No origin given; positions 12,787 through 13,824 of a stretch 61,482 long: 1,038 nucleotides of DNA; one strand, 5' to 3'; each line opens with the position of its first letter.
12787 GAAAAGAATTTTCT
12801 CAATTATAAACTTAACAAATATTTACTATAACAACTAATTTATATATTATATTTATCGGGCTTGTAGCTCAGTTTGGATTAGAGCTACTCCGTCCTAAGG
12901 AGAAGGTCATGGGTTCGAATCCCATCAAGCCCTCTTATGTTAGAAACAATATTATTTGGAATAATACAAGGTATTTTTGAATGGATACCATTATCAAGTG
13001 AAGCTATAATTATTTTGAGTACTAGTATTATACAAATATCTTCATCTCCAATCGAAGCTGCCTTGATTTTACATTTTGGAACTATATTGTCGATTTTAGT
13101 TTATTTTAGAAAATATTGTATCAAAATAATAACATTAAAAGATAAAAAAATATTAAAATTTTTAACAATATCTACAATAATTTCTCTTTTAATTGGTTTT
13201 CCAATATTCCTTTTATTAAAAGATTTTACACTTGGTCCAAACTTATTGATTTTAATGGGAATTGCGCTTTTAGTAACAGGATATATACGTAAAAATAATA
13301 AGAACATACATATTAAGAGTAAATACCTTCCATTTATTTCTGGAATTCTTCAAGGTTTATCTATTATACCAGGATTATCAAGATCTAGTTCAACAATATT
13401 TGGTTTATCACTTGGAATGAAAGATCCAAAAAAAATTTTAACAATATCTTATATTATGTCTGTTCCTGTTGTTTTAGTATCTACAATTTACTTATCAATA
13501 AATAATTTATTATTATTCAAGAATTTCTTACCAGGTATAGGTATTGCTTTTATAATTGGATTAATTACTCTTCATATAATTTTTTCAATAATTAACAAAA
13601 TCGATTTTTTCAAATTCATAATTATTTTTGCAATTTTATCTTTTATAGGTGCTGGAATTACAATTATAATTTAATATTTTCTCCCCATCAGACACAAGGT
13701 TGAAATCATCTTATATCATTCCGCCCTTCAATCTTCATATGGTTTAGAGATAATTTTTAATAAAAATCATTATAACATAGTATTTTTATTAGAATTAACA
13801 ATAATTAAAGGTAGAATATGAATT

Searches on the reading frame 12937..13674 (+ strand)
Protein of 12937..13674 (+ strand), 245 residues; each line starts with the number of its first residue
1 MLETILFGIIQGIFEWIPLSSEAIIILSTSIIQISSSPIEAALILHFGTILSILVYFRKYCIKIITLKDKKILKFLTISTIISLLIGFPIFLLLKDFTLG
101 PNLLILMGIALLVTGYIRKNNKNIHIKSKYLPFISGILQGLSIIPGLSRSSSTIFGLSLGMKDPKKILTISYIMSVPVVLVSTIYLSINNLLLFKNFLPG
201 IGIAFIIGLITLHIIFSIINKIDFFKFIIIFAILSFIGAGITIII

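Call 20: search_protein_families(library=pfam, proteins=[window:12937-13674:+], max_evalue=0.1)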
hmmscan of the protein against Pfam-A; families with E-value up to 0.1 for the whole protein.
window:12937-13674:+ (245 aa): 1 family
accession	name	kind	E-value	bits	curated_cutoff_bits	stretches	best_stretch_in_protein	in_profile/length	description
PF02673.24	BacA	-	3.1e-31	109.4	33.4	1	5-235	2-255/257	Bacitracin resistance protein BacA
